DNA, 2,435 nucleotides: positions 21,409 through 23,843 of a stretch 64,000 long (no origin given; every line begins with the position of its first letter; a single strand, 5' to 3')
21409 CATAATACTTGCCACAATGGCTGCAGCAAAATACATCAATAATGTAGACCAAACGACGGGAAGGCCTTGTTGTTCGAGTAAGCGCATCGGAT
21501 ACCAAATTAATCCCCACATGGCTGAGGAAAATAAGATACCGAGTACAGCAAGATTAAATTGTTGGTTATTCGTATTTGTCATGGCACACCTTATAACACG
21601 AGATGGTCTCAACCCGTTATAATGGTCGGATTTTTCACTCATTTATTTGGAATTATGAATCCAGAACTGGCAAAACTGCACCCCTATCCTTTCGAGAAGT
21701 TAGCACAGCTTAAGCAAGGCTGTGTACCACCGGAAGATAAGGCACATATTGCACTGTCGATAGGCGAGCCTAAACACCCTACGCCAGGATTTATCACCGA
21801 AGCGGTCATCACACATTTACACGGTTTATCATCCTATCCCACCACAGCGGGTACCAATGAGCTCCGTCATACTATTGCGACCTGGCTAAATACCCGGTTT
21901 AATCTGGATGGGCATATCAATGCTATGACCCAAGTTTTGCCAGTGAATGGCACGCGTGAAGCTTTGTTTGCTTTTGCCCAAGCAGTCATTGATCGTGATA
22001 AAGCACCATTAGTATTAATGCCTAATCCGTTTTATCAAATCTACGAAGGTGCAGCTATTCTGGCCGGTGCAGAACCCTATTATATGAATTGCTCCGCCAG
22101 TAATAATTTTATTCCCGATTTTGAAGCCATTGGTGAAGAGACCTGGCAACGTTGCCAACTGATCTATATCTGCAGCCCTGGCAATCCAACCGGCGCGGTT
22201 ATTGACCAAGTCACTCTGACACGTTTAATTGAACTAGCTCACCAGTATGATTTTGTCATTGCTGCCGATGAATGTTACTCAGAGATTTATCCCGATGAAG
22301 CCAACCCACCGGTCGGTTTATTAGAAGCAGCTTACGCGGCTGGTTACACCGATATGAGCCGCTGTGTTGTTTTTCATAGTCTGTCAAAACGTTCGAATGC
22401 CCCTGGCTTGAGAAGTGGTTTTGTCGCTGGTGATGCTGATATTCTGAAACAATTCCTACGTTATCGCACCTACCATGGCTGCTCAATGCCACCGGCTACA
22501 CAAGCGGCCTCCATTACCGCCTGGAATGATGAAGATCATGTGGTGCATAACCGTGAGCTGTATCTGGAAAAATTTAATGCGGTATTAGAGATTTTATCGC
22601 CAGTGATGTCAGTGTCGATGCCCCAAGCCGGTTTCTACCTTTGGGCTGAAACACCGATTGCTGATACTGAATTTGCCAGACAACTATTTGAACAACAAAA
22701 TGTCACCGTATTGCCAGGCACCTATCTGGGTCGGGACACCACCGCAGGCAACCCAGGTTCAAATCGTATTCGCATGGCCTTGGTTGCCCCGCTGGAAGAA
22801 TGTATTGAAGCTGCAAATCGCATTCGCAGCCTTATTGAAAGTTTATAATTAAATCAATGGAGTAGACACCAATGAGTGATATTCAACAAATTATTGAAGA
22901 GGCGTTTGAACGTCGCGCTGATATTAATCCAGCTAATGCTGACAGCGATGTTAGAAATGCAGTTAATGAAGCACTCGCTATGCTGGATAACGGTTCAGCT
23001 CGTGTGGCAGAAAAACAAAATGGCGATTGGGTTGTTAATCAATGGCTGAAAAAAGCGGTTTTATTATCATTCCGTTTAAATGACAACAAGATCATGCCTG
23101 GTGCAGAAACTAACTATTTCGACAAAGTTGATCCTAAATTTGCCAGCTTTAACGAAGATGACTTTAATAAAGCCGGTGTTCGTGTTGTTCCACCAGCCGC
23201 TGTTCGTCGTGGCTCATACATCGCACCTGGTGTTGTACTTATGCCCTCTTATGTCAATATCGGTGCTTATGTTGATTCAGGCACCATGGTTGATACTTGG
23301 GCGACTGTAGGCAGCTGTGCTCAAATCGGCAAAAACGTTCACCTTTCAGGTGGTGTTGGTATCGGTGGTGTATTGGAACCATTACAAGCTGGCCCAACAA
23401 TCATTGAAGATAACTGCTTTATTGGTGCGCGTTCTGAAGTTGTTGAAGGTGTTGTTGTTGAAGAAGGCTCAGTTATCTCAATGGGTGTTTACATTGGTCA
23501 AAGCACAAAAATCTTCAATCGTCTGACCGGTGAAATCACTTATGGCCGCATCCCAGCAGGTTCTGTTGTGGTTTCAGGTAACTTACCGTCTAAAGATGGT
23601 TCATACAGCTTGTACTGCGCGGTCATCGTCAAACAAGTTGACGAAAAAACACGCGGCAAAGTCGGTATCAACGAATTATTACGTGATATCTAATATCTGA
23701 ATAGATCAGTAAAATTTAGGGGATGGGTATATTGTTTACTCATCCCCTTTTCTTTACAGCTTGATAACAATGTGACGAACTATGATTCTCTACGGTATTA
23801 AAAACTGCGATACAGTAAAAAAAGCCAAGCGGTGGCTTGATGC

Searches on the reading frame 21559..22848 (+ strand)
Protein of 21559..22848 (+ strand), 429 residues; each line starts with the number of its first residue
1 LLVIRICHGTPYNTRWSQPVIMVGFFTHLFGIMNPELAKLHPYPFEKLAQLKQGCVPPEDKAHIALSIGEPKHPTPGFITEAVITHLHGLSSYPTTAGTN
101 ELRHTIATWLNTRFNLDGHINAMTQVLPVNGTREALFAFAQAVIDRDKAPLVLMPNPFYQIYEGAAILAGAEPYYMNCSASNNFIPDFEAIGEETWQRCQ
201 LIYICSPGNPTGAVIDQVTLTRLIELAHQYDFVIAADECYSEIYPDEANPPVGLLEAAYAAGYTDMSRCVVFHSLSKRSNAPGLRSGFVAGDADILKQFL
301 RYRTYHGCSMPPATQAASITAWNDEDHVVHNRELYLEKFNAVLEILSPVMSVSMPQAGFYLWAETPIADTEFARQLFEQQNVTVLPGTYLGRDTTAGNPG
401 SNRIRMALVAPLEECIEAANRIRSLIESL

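Call 3: search_protein_families(library=pfam, proteins=[window:21559-22848:+])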
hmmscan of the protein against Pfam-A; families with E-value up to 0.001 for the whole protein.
window:21559-22848:+ (429 aa): 1 family
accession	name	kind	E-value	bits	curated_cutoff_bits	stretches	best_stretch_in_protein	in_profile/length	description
PF00155.27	Aminotran_1_2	-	1.6e-47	162.9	19.7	1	64-421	4-360/361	Aminotransferase class I and II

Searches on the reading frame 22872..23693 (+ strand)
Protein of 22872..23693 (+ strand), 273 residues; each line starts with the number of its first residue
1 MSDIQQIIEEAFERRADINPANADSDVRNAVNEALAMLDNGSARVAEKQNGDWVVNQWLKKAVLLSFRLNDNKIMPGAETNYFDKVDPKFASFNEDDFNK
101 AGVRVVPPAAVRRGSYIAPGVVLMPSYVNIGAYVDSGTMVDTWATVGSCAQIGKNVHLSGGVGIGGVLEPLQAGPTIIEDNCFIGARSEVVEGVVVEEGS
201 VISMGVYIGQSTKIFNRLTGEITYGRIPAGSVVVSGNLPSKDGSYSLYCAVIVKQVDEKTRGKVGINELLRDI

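Call 3: search_protein_families(library=pfam, proteins=[window:22872-23693:+])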
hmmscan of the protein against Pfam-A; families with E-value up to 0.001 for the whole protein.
window:22872-23693:+ (273 aa): 4 families
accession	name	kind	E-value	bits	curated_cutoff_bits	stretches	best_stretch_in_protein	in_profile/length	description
PF14805.11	THDPS_N_2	-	1.1e-29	102.9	25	1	4-69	2-67/67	Tetrahydrodipicolinate N-succinyltransferase N-terminal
PF14602.12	Hexapep_2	-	2.7e-13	49.8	27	1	175-209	1-33/34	Hexapeptide repeat of succinyl-transferase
PF00132.30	Hexapep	-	3.2e-13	49.2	27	2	175-209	1-35/36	Bacterial transferase hexapeptide (six repeats)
PF25084.1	LbH_EIF2B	-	1.5e-05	25.4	54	1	133-214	29-105/105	EIF2B subunit epsilon LbH domain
